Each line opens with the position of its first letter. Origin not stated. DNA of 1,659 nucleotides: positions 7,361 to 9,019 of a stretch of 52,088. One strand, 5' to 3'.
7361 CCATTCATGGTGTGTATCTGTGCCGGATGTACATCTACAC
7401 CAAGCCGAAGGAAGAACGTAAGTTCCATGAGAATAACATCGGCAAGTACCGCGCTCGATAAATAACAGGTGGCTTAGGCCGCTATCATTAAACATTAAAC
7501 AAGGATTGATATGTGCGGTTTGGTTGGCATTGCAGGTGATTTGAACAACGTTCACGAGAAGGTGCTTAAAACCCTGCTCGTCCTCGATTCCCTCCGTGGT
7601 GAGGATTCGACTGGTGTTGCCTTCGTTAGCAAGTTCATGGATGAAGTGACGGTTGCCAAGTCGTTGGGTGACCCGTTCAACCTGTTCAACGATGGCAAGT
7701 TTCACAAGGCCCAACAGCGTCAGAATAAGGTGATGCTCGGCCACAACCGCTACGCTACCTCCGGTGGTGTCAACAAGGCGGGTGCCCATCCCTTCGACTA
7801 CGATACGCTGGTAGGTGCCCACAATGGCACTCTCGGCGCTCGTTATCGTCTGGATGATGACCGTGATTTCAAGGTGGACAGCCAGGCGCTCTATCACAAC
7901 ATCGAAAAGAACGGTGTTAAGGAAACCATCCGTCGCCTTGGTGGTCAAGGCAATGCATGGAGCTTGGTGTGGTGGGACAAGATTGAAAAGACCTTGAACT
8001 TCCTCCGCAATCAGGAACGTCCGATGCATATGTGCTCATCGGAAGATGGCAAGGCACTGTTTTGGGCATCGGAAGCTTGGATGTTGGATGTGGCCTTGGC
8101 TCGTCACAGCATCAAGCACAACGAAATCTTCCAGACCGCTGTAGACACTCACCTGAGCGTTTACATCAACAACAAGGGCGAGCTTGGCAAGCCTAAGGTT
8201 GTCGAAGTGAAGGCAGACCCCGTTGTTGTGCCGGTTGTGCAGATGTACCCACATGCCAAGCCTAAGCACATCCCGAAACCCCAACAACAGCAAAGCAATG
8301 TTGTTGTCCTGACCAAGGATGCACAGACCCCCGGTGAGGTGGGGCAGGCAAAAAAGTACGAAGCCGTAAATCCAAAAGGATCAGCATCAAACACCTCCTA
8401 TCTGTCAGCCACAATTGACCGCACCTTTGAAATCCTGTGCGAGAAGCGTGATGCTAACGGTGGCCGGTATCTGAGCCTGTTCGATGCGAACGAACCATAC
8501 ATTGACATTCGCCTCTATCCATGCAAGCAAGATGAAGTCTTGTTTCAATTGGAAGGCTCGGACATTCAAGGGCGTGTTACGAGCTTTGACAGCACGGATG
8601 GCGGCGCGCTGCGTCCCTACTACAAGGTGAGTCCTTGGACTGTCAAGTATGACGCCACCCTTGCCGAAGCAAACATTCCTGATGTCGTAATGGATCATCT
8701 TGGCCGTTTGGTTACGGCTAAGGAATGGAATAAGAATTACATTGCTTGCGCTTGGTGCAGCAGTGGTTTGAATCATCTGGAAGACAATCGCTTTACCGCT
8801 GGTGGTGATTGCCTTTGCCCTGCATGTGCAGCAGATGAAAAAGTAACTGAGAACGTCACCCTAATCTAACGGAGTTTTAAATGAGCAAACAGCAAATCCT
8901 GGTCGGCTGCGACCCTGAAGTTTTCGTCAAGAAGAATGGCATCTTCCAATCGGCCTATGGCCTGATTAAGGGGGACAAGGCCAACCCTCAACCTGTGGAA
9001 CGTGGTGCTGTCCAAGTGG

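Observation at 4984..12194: Eight-gene amidoligase / amidotransferase / ATP-grasp cassette: candidate phage system for making a peptide or gamma-glutamyl conjugate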

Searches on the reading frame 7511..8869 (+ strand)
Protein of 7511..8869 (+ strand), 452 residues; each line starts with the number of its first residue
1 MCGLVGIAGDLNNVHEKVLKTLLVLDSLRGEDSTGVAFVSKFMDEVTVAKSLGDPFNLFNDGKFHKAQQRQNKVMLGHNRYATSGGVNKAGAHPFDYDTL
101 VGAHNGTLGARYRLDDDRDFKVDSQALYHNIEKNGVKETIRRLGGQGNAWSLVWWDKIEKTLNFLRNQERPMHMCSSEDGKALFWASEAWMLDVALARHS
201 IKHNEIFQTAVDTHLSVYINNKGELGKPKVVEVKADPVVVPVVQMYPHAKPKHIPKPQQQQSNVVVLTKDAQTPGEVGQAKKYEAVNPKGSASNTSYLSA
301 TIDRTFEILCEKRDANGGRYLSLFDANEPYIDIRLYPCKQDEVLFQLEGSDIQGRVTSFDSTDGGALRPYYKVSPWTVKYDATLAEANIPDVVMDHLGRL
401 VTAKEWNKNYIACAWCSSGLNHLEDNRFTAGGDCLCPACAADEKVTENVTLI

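Call 3: search_protein_families(library=pfam, proteins=[window:7511-8869:+], max_evalue=0.1)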
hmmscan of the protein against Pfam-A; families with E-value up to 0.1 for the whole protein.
window:7511-8869:+ (452 aa): 2 families
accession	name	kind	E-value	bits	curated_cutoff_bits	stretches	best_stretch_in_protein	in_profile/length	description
PF13522.11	GATase_6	-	2.8e-13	50.4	27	1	71-188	9-130/130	Glutamine amidotransferase domain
PF13537.11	GATase_7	-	0.002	18.6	25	1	120-191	51-120/123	Glutamine amidotransferase domain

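Call 4: search_protein_families(library=phrogs, proteins=[window:7511-8869:+], max_evalue=0.001)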
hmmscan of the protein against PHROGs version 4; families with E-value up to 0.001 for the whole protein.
window:7511-8869:+ (452 aa): 5 families
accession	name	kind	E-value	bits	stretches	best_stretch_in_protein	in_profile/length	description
phrog_4736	-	other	9e-77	260.5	1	1-255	1-252/498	L-glutamine-D-fructose-6-phosphate aminotransferase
phrog_18128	-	other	1.4e-74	252.6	1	1-426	1-409/437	aminotransferase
phrog_14519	-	moron, auxiliary metabolic gene and host takeover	3.3e-12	47.3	1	1-189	1-194/295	glutamine amidotransferase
phrog_26846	-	unknown function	4.8e-08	33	1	1-117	1-113/502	-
phrog_13807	-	unknown function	6e-08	32.5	1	1-111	1-107/609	-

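Call 45: search_solved_structures(query=window:7511-8869:+, max_evalue=1, show_alignments=1)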
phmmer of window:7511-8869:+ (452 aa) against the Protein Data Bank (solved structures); distinct sequences matched with E-value up to 1: 15.
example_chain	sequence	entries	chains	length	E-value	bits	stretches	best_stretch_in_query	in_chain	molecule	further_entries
8w7d_A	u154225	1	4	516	4.3e-05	25.9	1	1-113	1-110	Amidophosphoribosyltransferase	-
6czf_A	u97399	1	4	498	0.00024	23.4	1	2-113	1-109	Amidophosphoribosyltransferase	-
1ecb_A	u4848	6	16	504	0.00024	23.4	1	2-113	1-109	GLUTAMINE PHOSPHORIBOSYLPYROPHOSPHATE AMIDOTRANSFERASE | Amidophosphoribosyltransferase, PurF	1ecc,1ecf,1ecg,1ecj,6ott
6lbp_A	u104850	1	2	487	0.0038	19.5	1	2-116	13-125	Amidophosphoribosyltransferase 2, chloroplastic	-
1xff_A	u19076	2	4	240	0.0075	18.5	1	2-110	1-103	Glucosamine--fructose-6-phosphate aminotransferase [isomerizing]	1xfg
4amv_A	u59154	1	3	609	0.0077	18.4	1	1-109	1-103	GLUCOSAMINE--FRUCTOSE-6-PHOSPHATE AMINOTRANSFERASE [ISOMER IZING]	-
1ao0_A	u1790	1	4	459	0.016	17.4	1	20-172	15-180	GLUTAMINE PHOSPHORIBOSYLPYROPHOSPHATE AMIDOTRANSFERASE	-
1gph_1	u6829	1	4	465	0.016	17.4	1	20-171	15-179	GLUTAMINE PHOSPHORIBOSYL-PYROPHOSPHATE AMIDOTRANSFERASE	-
1jxa_A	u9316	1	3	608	0.04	16.1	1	2-109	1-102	glucosamine 6-phosphate synthase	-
2j6h_A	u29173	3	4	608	0.041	16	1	2-109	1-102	GLUCOSAMINE-FRUCTOSE-6-PHOSPHATE AMINOTRANSFERASE | GLUCOSAMINE--FRUCTOSE-6-PHOSPHATE AMINOTRANSFERASE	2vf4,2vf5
3nl7_B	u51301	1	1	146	0.1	14.8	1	354-429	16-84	Hemoglobin subunit beta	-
3ooj_A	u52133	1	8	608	0.2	13.8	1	4-109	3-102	Glucosamine/fructose-6-phosphate aminotransferase, isomerizing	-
9q0n_A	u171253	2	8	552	0.53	12.4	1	28-112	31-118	Amidophosphoribosyltransferase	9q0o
9q0m_A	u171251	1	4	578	0.56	12.3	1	28-112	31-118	Amidophosphoribosyltransferase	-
7nox_A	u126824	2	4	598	0.78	11.8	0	130-157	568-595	Surface glycan-binding protein BO2743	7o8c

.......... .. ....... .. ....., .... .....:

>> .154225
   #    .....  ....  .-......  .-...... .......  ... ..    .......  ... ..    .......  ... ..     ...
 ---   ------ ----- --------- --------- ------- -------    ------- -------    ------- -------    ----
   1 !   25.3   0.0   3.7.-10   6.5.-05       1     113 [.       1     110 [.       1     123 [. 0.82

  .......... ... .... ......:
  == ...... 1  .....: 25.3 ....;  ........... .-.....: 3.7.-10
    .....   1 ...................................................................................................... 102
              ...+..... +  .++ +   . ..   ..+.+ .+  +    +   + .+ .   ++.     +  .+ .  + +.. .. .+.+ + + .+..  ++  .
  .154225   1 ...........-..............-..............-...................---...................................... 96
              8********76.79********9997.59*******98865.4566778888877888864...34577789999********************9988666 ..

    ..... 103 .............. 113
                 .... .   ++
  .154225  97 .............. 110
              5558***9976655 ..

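Call 95: search_protein_families(library=ncbifam, proteins=[window:7511-8869:+], max_evalue=0.01)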
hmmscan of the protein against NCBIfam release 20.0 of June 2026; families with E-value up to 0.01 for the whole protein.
window:7511-8869:+ (452 aa): 3 families
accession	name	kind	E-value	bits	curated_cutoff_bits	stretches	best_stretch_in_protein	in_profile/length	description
NF001484.0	PRK00331.1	subfamily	2e-12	46.3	381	1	1-108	1-103/601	isomerizing glutamine--fructose-6-phosphate transaminase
TIGR01135.1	glmS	equivalog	4.9e-11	41.8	418.05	1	2-108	1-102/607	glutamine--fructose-6-phosphate transaminase (isomerizing)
TIGR01134.1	purF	equivalog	8.1e-11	41.9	350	1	2-213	1-221/432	amidophosphoribosyltransferase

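Call 96: search_protein_families(library=padloc, proteins=[window:7511-8869:+], max_evalue=0.01)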
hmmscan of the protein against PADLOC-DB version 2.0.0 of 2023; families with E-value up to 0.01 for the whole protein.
window:7511-8869:+ (452 aa): 0 families

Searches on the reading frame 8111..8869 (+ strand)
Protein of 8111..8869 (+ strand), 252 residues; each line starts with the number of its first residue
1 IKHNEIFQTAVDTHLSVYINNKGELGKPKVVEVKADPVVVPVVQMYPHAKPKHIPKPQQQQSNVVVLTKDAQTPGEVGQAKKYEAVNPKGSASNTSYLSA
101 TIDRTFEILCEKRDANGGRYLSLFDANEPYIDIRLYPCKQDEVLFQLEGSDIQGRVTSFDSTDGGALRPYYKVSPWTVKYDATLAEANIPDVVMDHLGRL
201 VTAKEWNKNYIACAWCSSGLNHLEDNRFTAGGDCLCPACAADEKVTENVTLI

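Call 94: search_protein_families(library=pfam, proteins=[window:8111-8869:+], max_evalue=1)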
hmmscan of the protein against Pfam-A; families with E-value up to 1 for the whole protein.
window:8111-8869:+ (252 aa): 0 families
